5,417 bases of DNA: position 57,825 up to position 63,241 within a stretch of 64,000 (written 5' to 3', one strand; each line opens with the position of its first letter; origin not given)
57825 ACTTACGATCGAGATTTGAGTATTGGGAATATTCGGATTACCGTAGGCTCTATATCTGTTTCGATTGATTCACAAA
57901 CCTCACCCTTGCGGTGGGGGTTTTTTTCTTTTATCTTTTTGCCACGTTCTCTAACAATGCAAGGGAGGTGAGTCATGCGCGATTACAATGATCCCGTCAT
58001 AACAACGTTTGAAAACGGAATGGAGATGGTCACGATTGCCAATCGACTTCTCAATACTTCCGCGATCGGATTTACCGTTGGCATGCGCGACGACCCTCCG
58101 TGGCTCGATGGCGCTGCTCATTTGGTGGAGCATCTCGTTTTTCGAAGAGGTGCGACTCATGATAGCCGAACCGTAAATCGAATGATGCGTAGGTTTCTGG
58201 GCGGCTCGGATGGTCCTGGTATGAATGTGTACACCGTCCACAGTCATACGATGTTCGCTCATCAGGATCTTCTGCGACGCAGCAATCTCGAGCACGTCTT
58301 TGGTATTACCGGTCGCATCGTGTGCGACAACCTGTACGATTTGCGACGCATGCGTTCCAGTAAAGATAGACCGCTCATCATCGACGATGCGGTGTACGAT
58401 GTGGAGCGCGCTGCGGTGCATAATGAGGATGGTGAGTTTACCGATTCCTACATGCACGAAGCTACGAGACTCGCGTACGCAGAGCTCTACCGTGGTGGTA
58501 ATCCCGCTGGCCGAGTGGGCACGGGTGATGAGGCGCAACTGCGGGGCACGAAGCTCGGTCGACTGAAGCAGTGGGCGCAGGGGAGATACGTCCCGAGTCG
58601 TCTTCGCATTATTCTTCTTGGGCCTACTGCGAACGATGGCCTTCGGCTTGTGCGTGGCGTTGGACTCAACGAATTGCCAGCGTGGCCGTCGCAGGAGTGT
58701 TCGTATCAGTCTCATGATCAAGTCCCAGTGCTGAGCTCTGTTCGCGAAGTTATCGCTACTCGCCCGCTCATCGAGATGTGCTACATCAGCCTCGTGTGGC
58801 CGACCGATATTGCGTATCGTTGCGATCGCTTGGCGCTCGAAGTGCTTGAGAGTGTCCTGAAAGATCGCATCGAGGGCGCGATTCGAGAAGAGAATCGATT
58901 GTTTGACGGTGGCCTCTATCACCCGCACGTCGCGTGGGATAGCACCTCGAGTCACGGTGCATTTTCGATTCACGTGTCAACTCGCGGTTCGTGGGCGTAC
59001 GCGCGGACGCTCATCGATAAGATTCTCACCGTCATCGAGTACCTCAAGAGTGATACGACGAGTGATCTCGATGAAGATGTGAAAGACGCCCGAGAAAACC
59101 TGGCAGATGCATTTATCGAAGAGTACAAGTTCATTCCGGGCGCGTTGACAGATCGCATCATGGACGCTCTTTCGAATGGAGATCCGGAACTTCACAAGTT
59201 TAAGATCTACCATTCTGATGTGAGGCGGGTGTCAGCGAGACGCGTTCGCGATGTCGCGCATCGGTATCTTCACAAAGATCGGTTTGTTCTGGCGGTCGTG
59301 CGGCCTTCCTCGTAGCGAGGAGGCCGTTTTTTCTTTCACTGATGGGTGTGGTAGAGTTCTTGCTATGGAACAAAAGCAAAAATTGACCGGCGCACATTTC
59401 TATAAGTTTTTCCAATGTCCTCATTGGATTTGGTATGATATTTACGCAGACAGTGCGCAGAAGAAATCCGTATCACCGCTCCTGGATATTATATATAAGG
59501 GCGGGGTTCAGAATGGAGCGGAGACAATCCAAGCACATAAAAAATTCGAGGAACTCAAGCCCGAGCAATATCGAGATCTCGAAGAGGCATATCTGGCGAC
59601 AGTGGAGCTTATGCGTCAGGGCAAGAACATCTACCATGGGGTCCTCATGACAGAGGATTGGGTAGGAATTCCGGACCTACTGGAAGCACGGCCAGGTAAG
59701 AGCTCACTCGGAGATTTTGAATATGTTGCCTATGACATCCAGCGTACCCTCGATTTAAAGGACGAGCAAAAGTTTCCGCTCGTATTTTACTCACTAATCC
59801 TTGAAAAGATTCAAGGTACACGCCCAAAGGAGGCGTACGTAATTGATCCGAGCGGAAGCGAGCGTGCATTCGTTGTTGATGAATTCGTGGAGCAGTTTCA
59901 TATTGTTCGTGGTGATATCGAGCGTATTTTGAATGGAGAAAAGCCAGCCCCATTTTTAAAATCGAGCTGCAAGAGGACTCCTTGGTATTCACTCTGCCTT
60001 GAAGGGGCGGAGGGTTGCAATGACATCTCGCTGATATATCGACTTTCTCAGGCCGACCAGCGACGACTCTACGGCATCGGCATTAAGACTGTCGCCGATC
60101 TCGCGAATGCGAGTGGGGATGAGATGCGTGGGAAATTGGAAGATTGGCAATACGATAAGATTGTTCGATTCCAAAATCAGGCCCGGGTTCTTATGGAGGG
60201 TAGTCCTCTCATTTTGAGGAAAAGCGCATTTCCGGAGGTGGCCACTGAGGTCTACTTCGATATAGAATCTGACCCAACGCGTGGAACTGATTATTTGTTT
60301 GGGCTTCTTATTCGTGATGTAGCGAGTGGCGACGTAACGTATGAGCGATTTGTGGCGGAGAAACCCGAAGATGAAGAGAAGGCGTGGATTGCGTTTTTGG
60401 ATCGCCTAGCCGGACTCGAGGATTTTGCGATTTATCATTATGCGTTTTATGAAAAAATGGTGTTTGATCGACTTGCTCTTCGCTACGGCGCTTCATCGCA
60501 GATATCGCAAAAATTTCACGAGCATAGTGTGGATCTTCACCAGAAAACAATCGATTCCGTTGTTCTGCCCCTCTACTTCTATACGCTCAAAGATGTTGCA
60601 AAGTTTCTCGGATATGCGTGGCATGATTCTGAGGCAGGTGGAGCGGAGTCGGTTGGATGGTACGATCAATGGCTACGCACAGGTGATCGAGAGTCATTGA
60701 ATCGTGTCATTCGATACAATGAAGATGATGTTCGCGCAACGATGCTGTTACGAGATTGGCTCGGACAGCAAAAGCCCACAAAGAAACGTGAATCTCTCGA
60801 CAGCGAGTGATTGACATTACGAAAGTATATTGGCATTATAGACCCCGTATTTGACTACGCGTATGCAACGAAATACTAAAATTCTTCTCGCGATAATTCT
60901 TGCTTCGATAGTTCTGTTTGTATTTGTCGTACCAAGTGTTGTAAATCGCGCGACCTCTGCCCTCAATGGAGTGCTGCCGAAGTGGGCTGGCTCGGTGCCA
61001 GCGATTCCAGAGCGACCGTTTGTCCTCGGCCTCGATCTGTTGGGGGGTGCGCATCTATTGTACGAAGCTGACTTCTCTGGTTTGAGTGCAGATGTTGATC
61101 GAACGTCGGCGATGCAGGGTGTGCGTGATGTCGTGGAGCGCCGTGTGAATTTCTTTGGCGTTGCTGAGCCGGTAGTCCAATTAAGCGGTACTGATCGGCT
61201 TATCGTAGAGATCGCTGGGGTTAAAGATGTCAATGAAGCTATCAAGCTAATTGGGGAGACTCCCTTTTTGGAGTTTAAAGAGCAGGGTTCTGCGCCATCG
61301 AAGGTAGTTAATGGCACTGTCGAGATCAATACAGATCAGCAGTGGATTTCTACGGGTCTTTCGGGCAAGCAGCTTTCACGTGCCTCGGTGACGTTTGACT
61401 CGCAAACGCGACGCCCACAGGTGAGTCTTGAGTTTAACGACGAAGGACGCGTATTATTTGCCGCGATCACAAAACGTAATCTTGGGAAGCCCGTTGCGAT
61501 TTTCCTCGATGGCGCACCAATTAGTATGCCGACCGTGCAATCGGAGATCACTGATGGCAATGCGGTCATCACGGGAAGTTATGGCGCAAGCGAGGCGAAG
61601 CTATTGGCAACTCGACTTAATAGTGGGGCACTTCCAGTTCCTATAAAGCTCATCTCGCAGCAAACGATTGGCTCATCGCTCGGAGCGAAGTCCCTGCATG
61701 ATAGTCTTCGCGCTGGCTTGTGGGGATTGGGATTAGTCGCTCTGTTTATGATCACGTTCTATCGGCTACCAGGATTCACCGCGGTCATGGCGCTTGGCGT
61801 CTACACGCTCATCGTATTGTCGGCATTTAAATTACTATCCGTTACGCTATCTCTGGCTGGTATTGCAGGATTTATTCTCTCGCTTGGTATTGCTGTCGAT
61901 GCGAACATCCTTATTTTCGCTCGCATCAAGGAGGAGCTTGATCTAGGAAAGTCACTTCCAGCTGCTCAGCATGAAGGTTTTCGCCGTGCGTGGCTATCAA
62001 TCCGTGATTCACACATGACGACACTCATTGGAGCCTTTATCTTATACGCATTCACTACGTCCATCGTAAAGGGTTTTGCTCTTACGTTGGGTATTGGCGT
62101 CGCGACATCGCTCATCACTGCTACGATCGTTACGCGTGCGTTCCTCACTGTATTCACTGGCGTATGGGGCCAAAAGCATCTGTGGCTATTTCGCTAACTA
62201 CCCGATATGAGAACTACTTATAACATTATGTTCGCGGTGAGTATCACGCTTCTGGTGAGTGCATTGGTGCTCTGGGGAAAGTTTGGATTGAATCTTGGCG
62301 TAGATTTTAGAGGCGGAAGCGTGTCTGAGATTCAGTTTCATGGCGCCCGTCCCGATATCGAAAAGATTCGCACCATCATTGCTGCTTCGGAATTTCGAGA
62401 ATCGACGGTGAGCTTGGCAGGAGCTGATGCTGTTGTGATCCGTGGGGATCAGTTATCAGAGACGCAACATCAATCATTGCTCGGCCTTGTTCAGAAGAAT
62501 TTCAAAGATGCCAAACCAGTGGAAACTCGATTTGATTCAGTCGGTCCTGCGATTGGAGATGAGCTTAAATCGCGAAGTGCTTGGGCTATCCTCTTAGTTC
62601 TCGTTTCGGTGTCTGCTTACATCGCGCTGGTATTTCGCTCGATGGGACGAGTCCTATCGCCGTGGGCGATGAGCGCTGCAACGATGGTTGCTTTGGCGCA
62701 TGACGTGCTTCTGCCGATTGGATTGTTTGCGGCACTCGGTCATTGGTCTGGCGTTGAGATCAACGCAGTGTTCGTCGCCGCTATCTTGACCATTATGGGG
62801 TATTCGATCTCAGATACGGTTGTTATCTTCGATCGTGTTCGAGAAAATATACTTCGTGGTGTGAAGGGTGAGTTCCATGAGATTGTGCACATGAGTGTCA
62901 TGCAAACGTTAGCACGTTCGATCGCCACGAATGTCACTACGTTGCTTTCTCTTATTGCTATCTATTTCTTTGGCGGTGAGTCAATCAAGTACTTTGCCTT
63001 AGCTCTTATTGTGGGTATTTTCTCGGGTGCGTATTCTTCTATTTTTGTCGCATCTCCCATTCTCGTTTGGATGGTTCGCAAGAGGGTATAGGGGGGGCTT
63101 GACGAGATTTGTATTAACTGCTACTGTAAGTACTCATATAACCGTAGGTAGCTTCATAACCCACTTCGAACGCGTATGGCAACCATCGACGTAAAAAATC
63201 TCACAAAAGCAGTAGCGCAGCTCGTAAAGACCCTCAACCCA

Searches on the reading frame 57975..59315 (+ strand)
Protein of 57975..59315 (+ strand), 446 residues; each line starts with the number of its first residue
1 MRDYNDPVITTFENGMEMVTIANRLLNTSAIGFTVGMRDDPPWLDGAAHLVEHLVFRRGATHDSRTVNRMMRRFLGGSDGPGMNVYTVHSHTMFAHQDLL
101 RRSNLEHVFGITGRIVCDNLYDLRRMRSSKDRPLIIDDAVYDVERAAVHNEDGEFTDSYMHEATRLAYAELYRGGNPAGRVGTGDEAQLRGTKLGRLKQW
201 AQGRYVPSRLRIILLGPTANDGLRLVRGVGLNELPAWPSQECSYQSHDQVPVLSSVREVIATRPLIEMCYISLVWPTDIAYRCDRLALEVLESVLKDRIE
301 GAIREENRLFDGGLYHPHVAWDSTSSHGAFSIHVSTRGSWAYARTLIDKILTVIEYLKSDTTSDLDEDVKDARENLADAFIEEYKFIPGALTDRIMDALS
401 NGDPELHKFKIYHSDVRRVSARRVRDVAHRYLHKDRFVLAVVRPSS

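Call 106: search_protein_families(library=pfam, proteins=[window:57975-59315:+], max_evalue=0.001)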
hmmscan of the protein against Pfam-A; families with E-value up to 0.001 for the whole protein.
window:57975-59315:+ (446 aa): 2 families
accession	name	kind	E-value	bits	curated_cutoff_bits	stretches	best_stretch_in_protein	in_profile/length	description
PF00675.25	Peptidase_M16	-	2.3e-05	24.8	22.3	1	29-95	15-76/149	Insulinase (Peptidase family M16)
PF05193.26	Peptidase_M16_C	-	0.00042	20.7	23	0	196-365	6-174/181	Peptidase M16 inactive domain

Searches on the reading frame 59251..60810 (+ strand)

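Call 106: search_protein_families(library=pfam, proteins=[window:59251-60810:+], max_evalue=0.001)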
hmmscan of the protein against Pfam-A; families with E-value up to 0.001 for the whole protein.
window:59251-60810:+ (519 aa): 1 family
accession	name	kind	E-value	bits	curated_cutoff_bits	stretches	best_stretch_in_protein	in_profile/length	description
PF13482.12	RNase_H_2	-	2.6e-32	112.5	22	1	334-504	1-164/165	RNase_H superfamily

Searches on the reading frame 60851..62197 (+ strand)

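Call 106: search_protein_families(library=pfam, proteins=[window:60851-62197:+], max_evalue=0.001)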
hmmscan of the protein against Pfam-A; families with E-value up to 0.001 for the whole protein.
window:60851-62197:+ (448 aa): 4 families
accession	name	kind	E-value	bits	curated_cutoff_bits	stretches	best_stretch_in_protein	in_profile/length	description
PF22599.2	SecDF_P1_head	-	6.2e-29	100.6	27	1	169-263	20-114/114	SecDF, P1 head subdomain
PF21760.3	SecD_1st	-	1.4e-18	66.5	27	1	88-145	1-58/60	Protein translocase subunit SecDF, P1 domain, N-terminal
PF02355.23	SecD_SecF_C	-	3.7e-11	43.2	20.5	1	265-432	13-183/189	Protein export membrane protein SecD/SecF, C-terminal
PF03176.21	MMPL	-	4e-08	33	20.5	1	309-439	175-305/333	MMPL family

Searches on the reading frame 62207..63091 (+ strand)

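Call 106: search_protein_families(library=pfam, proteins=[window:62207-63091:+], max_evalue=0.001)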
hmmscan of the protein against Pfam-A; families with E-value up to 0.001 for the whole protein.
window:62207-63091:+ (294 aa): 2 families
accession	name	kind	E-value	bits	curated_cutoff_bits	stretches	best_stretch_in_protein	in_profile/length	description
PF02355.23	SecD_SecF_C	-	6.1e-54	182.7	20.5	1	102-291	9-188/189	Protein export membrane protein SecD/SecF, C-terminal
PF07549.19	Sec_GG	-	2.1e-07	30.7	20.3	1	22-44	2-24/28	SecD/SecF GG Motif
